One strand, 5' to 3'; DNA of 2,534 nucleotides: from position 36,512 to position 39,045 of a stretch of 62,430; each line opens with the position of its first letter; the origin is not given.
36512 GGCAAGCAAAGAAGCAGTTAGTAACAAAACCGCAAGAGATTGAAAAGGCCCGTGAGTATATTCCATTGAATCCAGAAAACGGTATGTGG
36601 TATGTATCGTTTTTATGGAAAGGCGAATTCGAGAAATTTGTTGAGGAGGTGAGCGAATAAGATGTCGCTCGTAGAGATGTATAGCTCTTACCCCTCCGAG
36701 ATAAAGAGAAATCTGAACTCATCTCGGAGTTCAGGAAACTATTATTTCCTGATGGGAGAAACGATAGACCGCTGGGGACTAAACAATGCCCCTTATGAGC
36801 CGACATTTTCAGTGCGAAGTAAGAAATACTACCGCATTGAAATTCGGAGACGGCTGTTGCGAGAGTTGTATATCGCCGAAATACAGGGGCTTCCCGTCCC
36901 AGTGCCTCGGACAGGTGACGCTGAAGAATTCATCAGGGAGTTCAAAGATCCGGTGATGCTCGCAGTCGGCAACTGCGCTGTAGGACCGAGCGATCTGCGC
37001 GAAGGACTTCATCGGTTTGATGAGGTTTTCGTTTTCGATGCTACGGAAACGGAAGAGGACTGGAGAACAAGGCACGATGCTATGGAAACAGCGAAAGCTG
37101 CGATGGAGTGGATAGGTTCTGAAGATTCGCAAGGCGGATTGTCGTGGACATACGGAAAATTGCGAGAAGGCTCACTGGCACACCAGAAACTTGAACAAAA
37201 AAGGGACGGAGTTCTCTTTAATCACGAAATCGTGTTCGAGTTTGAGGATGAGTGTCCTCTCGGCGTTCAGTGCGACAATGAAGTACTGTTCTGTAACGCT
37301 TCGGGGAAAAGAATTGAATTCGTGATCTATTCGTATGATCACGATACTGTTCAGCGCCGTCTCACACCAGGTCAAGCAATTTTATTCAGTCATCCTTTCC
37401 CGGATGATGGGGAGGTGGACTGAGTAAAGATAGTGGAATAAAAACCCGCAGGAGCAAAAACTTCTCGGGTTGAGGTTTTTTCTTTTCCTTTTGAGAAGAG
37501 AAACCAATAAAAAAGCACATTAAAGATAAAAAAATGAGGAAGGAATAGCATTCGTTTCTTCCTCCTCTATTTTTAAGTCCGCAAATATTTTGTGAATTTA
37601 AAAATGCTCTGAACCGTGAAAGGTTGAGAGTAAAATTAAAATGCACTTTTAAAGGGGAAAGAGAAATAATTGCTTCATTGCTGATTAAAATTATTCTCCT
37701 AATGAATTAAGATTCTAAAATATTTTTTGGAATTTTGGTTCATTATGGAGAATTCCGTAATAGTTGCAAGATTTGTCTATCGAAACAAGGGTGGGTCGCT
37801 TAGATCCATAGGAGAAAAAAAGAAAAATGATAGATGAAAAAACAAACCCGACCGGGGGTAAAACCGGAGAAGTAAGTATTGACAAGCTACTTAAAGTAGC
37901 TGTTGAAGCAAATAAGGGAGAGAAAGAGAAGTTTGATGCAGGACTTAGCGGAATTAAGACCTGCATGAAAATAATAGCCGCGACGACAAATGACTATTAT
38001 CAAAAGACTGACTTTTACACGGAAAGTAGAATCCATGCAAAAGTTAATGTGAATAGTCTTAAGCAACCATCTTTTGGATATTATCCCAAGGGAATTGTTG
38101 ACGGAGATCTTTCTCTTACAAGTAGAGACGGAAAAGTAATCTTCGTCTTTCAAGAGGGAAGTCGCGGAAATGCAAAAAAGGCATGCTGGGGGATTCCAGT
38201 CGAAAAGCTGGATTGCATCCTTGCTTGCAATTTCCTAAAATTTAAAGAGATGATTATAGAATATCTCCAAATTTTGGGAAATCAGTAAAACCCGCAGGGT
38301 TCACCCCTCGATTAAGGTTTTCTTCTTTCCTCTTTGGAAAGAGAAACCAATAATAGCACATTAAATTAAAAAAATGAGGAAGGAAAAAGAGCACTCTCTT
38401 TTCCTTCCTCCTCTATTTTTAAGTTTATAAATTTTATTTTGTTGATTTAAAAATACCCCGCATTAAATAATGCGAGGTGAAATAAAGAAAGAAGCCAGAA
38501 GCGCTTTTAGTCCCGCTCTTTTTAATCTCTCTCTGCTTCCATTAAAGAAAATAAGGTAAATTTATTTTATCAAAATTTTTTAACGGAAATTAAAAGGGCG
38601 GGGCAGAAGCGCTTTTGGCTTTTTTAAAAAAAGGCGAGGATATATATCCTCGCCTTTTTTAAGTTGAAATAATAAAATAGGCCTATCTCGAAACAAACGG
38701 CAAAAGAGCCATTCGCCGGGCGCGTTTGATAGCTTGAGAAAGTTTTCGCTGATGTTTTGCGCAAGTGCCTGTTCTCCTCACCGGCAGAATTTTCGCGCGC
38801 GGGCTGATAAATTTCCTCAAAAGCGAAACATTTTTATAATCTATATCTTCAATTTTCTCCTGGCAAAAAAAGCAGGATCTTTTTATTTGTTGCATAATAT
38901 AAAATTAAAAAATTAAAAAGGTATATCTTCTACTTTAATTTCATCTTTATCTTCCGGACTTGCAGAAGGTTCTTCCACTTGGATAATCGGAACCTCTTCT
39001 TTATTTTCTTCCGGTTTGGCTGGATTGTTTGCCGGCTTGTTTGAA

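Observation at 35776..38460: Tandem cassette array: unrelated ORF bodies framed by the same 5' leader, the same first ~19 codons and the same structured 3' trailer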

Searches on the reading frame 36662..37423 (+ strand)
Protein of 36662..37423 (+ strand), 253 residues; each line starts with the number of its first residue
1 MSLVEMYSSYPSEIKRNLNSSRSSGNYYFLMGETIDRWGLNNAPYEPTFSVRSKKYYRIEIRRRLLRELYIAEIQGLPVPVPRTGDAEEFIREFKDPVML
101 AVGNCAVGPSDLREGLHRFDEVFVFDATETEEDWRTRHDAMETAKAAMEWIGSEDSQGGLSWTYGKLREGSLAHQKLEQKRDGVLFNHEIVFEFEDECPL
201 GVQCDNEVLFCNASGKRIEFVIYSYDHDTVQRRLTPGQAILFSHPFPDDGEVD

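Call 6: search_protein_families(library=pfam, proteins=[window:36662-37423:+], max_evalue=10)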
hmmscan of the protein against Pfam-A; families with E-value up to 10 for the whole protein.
window:36662-37423:+ (253 aa): 1 family
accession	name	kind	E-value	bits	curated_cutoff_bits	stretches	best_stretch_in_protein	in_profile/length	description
PF10775.14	ATP_sub_h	-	0.22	12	25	1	61-97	9-45/69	ATP synthase complex subunit h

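Call 11: search_protein_families(library=phrogs, proteins=[window:36662-37423:+], max_evalue=1)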
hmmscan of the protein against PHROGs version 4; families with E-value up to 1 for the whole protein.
window:36662-37423:+ (253 aa): 1 family
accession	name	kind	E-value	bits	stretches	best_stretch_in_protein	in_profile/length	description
phrog_6092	-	unknown function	0.0055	17.1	1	176-249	165-237/241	-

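Call 12: search_protein_families(library=padloc, proteins=[window:36662-37423:+], max_evalue=1)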
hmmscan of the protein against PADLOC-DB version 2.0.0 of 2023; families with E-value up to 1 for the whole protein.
window:36662-37423:+ (253 aa): 0 families

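Call 13: search_protein_families(library=ncbifam, proteins=[window:36662-37423:+], max_evalue=1)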
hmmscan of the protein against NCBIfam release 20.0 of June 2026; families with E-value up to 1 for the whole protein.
window:36662-37423:+ (253 aa): 0 families

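Call 20: find_homologous_proteins(query=window:36662-37423:+, max_evalue=0.01)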
Query window:36662-37423:+ (253 aa): 2 proteins with E <= 0.01 among 234 candidates.
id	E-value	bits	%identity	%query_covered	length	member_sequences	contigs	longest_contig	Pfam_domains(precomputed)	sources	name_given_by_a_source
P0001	1.3e-150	518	100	88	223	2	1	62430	-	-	-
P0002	3.6e-50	189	44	94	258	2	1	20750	-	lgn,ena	-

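Call 23: find_encoding_contigs(protein=P0002, flank=10000, max_places=10)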
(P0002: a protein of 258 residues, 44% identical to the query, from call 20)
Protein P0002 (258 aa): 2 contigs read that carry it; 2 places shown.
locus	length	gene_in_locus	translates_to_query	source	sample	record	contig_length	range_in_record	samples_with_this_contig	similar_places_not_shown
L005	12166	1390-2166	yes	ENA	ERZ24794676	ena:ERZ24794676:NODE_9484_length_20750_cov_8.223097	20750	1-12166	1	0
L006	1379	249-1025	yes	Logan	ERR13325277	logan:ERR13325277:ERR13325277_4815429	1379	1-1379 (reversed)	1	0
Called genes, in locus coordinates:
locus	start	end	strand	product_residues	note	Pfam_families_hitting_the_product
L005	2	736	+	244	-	?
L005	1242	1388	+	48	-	-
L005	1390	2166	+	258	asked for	-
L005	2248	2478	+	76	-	-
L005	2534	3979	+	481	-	PF14239:RRXRR, PF01844:HNH, PF13395:HNH_4, PF14279:HNH_5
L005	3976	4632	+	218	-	PF27781:Csf1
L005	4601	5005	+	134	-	-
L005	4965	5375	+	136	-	-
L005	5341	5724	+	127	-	PF27247:MJ1673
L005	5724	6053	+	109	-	-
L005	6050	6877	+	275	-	PF03787:RAMPs (weak)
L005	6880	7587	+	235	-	PF27782:Csf3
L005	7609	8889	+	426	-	PF01507:PAPS_reduct (weak), PF11922:DUF3440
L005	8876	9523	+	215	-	PF02195:ParB_N (weak)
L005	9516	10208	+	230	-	PF01507:PAPS_reduct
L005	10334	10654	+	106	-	-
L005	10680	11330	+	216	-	-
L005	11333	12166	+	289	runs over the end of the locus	PF07460:NUMOD3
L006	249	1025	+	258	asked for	-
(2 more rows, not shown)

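Call 45: search_protein_families(library=pfam, proteins=[P0002, L005:1242-1388:+, L005:2248-2478:+], max_evalue=1)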
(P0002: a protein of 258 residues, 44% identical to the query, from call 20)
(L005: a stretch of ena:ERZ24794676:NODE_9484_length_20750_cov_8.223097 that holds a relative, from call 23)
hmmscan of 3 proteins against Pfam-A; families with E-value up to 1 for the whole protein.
P0002 (258 aa): 0 families

L005:1242-1388:+ (48 aa): 1 family
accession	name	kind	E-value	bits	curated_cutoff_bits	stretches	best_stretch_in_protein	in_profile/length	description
PF14304.11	CSTF_C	-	0.15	12.2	24.3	1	16-35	15-34/41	Transcription termination and cleavage factor C-terminal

L005:2248-2478:+ (76 aa): 0 families

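Call 49: search_dna_similar(query=window:36662-37423:+, collection=phages, mode=protein, max_evalue=0.01)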
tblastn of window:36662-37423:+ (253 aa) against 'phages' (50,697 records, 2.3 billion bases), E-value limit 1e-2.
No match.

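Call 69: predict_structure(alignment_id=A6)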
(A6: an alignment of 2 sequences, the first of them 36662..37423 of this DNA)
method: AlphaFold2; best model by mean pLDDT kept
length: 253 residues; sequences in the alignment: 2
mean_pLDDT: 34.3   pTM: 0.31
mean pLDDT of the five models: 34.3, 33.6, 33.0, 31.7, 30.9
residues with pLDDT >= 90: 0; 70-90: 0; 50-70: 38; < 50: 215
segments of 3 or more residues with pLDDT < 50: 1-135, 155-161, 177-232, 234-238, 242-253
pLDDT, mean of each block of 10 residues (from residue 1): 25 36 28 24 24 25 26 24 27 26 26 29 32 49 59 49 55 50 29 28 31 35 34 49 36 28
secondary structure, 60 per line:
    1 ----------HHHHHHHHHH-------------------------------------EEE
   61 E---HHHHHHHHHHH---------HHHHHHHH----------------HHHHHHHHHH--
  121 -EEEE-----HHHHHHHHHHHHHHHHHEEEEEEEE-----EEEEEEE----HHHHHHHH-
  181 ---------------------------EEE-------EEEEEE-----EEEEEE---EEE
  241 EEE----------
elements in order: H11-20 E58-61 H65-75 H85-92 H109-118 E122-125 H131-147 E148-155 E161-167 H172-179 E208-210 E218-223 E229-234 E238-243

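Call 72: search_protein_representatives(alignment_id=A6)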
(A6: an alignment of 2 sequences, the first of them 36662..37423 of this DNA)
Query: 2 sequences, 262 profile positions. Proteins with E-value up to 0.001 (for the whole library): 26; up to 1e-10: 18; up to 1e-30: 8. The best 26 are listed.
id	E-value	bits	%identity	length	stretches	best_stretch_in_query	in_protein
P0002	2.9e-151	518.4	-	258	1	1-260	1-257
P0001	6.7e-127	438.5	-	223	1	38-262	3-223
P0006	1.6e-58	214.3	-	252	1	5-262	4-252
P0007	9.9e-48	179.0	-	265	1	5-258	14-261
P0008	1.4e-44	168.6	-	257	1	4-259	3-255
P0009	7.7e-42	159.7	-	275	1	1-253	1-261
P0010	1.7e-31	125.8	-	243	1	5-258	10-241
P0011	8.9e-31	123.4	-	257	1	15-260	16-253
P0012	3.4e-30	121.5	-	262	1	14-258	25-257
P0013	1.9e-29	119.0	-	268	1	4-260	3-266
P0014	6.3e-25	104.2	-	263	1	4-255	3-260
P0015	1.2e-22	96.7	-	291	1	13-262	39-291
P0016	2.2e-21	92.6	-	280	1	12-257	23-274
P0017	2.7e-17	79.2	-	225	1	17-151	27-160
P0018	2.0e-15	73.1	-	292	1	12-170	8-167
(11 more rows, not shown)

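Call 74: search_solved_structures(query=A8, max_evalue=10)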
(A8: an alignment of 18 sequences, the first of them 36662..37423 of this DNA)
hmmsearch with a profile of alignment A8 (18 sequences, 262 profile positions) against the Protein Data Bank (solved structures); distinct sequences matched with E-value up to 10: 4.
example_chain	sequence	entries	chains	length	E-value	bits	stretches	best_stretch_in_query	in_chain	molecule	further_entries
5dm6_1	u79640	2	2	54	0.8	12.2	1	16-53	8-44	50S ribosomal protein L33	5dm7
8uu4_b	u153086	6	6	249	0.98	11.9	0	54-109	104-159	Small ribosomal subunit protein uS2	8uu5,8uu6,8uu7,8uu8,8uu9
7nhn_c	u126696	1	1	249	1.2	11.6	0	54-109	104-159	30S ribosomal protein S2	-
8ru2_E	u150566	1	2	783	5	9.6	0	67-188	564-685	Methylated-DNA--protein-cysteine methyltransferase,Protein diaphanous homolog 1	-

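Call 75: search_protein_families(library=phrogs, alignment_id=A8, max_evalue=0.01)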
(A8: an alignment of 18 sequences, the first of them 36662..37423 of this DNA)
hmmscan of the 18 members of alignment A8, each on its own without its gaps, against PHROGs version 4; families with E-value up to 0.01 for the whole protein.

A. member 1, window:36662-37423:+ (253 aa): 1 family
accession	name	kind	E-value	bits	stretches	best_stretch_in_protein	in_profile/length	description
phrog_6092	-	unknown function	0.0055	17.1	1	176-249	165-237/241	-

B. families by the number of members that match (of 18 scanned): 3 families
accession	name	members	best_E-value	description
phrog_6092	-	8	8.8e-10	-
phrog_16396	-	1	0.00014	-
phrog_29744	-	1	0.00061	-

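Call 76: search_protein_families(library=pfam, alignment_id=A8, max_evalue=0.01)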
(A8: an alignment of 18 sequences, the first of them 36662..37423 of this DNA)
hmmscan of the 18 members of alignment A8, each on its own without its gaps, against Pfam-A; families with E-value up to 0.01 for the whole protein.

A. member 1, window:36662-37423:+ (253 aa): 0 families

B. families by the number of members that match (of 18 scanned): 0 families

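Call 77: search_protein_families(library=phrogs, proteins=[L005:1242-1388:+, L005:2248-2478:+, L005:2-736:+], max_evalue=0.1)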
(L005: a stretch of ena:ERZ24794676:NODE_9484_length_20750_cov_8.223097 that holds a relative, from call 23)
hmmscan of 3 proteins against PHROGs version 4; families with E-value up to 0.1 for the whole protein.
L005:1242-1388:+ (48 aa): 0 families

L005:2248-2478:+ (76 aa): 1 family
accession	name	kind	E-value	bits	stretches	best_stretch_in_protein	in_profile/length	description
phrog_32631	-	unknown function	0.038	15.2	0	2-32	15-45/70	-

L005:2-736:+ (244 aa): 3 families
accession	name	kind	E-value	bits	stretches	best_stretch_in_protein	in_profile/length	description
phrog_1579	-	moron, auxiliary metabolic gene and host takeover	3e-05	24.3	1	16-64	64-112/482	glycosyltransferase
phrog_2456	-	moron, auxiliary metabolic gene and host takeover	0.00023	21.8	1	16-73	51-105/239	glycosyltransferase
phrog_22332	-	moron, auxiliary metabolic gene and host takeover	0.0053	16.4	1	92-181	292-376/408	glycosyltransferase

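Call 80: find_related_loci(query=A9, collection=viral_contigs, flank=4000)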
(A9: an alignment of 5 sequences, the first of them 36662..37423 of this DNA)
Query A9 (253 aa) in viral_contigs; peptide patterns used: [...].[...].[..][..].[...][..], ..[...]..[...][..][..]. (x = any residue, [..] = any of these).
72 stretches matched a pattern; 1 encode a relative of the query (tblastn E <= 1e-3); 1 distinct loci.
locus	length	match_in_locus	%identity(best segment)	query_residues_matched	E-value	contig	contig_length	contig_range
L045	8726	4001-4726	42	11-253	2e-51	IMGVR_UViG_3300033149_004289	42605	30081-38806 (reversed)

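Call 115: search_protein_families(library=padloc, proteins=[P0002, P0006], max_evalue=0.1)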
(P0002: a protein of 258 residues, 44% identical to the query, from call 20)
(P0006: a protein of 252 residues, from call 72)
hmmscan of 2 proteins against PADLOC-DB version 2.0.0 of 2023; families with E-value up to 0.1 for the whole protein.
P0002 (258 aa): 0 families

P0006 (252 aa): 0 families

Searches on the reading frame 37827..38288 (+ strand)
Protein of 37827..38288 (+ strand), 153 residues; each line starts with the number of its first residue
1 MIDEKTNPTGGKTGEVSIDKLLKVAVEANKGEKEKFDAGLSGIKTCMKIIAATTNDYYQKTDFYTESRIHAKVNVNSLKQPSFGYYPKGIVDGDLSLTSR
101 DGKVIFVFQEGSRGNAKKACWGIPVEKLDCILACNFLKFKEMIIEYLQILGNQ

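Call 6: search_protein_families(library=pfam, proteins=[window:37827-38288:+], max_evalue=10)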
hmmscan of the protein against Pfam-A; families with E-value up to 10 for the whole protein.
window:37827-38288:+ (153 aa): 0 families

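Call 11: search_protein_families(library=phrogs, proteins=[window:37827-38288:+], max_evalue=1)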
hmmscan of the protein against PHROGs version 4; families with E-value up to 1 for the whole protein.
window:37827-38288:+ (153 aa): 1 family
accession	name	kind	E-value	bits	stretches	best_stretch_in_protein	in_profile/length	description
phrog_5791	-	unknown function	0.27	12.1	1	69-127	8-64/72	-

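Call 12: search_protein_families(library=padloc, proteins=[window:37827-38288:+], max_evalue=1)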
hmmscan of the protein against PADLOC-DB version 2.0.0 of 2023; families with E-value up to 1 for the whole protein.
window:37827-38288:+ (153 aa): 1 family
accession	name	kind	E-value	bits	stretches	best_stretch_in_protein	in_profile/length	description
PDLC02606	DrmC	-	0.044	11.5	1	22-76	77-130/182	DrmC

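Call 13: search_protein_families(library=ncbifam, proteins=[window:37827-38288:+], max_evalue=1)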
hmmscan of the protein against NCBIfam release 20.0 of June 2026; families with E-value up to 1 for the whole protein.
window:37827-38288:+ (153 aa): 0 families

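Call 22: find_encoding_contigs(protein=window:37827-38288:+, flank=10000, max_places=10)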
Protein window:37827-38288:+ (153 aa): 2 contigs read that carry it; 2 places shown.
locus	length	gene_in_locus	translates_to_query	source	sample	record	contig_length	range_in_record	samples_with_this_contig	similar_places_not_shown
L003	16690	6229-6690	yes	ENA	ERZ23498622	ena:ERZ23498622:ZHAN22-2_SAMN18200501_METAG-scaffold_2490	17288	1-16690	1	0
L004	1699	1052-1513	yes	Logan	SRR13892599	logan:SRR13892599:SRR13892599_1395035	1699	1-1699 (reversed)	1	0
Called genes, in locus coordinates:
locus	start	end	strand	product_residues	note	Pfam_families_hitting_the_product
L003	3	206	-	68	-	?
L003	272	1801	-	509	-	PF12072:RNase_Y_N, PF00013:KH_1, PF22891:KH_PNO1_2nd (weak), PF01966:HD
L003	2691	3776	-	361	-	PF21543:CvfB_2nd (faint), PF23459:S1_RRP5 (faint), PF13509:S1_2 (faint), PF00575:S1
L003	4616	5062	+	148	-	-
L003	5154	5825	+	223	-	-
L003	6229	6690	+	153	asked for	-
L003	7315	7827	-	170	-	PF00436:SSB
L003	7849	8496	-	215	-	PF01250:Ribosomal_S6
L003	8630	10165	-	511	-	PF05362:Lon_C (weak), PF13541:ChlI, PF00493:MCM (faint), PF00158:Sigma54_activat (weak), PF01078:Mg_chelatase, PF07728:AAA_5, PF13335:Mg_chelatase_C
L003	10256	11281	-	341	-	PF00154:RecA_N, PF08423:Rad51, PF06745:ATPase (weak), PF27531:MT3502_N (weak), PF02283:CobU (faint), PF21096:RecA_C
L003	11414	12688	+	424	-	PF00675:Peptidase_M16, PF05193:Peptidase_M16_C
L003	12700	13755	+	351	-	PF01594:AI-2E_transport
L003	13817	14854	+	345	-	PF04240:Caroten_synth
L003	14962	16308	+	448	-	PF00890:FAD_binding_2 (faint), PF00996:GDI (faint), PF01266:DAO (weak), PF03486:HI0933_like (faint), PF13450:NAD_binding_8, PF01593:Amino_oxidase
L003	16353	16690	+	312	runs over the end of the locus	?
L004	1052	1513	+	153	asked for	-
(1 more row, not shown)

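Call 26: find_homologous_proteins(query=window:37827-38288:+, max_evalue=0.01)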
Query window:37827-38288:+ (153 aa): 2 proteins with E <= 0.01 among 15 candidates.
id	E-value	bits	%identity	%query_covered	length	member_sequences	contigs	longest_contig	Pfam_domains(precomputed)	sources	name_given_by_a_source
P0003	3.5e-97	340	100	100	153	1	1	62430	-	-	-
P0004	1.4e-76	273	82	100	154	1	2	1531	-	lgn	-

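Call 28: find_encoding_contigs(protein=P0004, flank=10000, max_places=10)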
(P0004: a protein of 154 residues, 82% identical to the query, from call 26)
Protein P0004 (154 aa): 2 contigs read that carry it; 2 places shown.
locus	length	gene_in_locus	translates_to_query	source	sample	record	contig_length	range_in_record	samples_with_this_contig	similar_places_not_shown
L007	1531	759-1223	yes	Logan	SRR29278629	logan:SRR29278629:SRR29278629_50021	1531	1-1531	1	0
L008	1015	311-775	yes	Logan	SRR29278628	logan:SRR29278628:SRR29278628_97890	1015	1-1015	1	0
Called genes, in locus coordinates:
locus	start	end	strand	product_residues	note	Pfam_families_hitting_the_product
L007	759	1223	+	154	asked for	-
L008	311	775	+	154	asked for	-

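Call 62: predict_structure(alignment_id=A7)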
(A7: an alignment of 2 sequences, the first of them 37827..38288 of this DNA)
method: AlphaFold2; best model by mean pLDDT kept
length: 153 residues; sequences in the alignment: 2
mean_pLDDT: 50.5   pTM: 0.44
mean pLDDT of the five models: 50.5, 40.9, 39.5, 37.3, 33.3
residues with pLDDT >= 90: 0; 70-90: 1; 50-70: 75; < 50: 77
segments of 3 or more residues with pLDDT < 50: 1-30, 32-60, 113-118, 125-133
pLDDT, mean of each block of 10 residues (from residue 1): 29 31 43 45 43 40 63 62 60 67 63 47 51 54 62 48
secondary structure, 60 per line:
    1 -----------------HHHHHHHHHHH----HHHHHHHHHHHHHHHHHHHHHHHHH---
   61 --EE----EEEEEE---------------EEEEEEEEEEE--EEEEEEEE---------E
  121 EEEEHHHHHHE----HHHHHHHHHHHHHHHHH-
elements in order: H18-28 H33-57 E69-74 E90-100 E103-110 E120-124 H125-130 H136-152

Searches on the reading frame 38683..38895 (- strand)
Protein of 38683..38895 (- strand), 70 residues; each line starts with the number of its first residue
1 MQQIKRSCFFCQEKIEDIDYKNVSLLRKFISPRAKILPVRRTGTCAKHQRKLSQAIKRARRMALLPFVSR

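Call 35: find_encoding_contigs(protein=window:38683-38895:-, flank=6000, max_places=10)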
Protein window:38683-38895:- (70 aa): no gene with exactly this product is on record in the collection.
